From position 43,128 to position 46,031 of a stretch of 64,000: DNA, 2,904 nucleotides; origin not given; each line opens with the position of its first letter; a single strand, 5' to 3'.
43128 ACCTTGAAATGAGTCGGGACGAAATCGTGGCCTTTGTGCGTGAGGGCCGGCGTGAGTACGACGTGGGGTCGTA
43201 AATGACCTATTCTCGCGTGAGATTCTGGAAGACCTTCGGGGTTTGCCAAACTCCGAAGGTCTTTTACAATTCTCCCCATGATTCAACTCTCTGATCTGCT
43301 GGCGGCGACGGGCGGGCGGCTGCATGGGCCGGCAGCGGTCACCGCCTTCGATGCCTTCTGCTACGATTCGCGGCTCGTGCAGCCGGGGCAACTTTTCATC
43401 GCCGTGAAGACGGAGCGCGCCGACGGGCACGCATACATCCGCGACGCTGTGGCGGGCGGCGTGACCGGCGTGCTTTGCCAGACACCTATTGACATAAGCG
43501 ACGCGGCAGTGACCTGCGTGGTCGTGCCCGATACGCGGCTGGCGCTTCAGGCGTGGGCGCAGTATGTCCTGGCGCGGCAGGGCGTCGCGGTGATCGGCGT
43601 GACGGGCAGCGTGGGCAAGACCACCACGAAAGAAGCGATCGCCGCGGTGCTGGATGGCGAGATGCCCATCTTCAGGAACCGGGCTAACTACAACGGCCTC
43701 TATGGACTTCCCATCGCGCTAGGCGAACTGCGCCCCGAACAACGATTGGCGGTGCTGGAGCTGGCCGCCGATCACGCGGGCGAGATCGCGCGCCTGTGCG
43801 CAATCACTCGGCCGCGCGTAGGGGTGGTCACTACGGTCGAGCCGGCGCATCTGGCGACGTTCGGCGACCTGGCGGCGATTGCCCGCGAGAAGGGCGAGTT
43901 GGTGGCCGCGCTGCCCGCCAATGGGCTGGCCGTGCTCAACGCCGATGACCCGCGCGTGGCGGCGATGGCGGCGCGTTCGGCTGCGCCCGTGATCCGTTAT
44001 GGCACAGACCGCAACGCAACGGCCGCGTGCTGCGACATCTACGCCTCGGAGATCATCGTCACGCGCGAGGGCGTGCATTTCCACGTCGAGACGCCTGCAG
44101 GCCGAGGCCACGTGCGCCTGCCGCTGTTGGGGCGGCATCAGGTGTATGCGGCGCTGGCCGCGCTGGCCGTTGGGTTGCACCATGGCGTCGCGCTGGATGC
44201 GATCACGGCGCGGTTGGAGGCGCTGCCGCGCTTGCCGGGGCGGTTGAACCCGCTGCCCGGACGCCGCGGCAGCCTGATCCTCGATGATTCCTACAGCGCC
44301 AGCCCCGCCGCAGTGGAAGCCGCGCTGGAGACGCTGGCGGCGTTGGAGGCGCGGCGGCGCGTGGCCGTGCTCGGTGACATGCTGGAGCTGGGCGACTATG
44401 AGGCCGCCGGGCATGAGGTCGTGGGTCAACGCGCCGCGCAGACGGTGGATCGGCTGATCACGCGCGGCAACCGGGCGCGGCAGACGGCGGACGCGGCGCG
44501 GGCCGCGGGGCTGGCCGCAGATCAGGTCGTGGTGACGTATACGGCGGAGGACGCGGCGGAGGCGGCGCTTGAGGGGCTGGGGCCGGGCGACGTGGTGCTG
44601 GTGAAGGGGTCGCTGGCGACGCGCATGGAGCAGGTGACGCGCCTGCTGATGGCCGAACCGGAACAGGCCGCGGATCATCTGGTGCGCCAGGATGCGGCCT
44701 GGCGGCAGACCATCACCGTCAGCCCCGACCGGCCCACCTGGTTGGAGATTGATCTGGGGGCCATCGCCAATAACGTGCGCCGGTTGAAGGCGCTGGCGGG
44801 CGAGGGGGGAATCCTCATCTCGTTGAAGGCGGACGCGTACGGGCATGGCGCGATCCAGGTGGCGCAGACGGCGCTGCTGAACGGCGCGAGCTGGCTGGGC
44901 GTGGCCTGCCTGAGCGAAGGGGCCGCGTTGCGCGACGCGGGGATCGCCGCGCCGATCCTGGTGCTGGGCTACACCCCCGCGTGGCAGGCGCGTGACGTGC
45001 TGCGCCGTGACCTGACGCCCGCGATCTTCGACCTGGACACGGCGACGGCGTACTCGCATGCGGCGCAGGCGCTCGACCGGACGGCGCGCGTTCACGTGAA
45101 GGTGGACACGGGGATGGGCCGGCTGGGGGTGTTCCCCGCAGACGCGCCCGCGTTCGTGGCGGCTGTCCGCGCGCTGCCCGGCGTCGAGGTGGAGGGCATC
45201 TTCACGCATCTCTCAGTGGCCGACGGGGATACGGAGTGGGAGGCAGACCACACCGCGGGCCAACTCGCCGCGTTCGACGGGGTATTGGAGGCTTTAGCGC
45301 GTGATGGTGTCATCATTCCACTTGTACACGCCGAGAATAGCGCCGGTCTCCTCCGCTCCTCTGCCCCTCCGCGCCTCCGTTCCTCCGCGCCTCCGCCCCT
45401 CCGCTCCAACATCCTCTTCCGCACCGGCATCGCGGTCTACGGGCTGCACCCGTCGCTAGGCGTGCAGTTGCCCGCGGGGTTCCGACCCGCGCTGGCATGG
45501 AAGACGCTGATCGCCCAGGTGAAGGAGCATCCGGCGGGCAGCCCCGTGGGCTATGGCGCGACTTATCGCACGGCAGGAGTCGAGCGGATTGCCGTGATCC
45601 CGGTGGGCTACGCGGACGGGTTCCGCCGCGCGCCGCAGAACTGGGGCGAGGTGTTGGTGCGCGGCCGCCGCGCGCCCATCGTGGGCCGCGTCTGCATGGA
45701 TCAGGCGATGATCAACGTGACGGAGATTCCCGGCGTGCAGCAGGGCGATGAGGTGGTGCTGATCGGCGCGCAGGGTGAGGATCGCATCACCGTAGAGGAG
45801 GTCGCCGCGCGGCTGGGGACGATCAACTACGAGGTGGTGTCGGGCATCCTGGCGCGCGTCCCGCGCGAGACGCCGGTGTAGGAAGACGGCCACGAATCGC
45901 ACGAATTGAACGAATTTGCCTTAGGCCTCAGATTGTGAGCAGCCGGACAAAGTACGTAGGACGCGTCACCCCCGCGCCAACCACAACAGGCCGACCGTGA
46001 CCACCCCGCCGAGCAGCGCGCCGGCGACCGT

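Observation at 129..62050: Nearly every intergenic gap carries hairpin or palindromic elements from at least 6-8 families, many built from tandem 7-13 nt words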

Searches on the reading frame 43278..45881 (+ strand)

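Call 40: search_protein_families(library=pfam, proteins=[window:43278-45881:+], max_evalue=0.00001)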
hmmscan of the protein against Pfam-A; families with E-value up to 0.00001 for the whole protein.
window:43278-45881:+ (867 aa): 5 families
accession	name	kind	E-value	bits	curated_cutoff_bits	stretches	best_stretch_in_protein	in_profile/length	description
PF01168.26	Ala_racemase_N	-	2.7e-62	210.8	24.1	1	491-725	1-220/220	Alanine racemase, N-terminal domain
PF00842.27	Ala_racemase_C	-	9.7e-47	158.2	25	1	739-864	2-126/127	Alanine racemase, C-terminal domain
PF08245.18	Mur_ligase_M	-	1.9e-40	139.4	24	1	108-298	1-199/200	Mur ligase middle domain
PF02875.26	Mur_ligase_C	-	2.1e-21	77.5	28.4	1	321-445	1-126/127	Mur ligase, glutamate ligase domain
PF01225.30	Mur_ligase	-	2.8e-06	28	21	0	29-92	7-89/95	Mur ligase family, catalytic domain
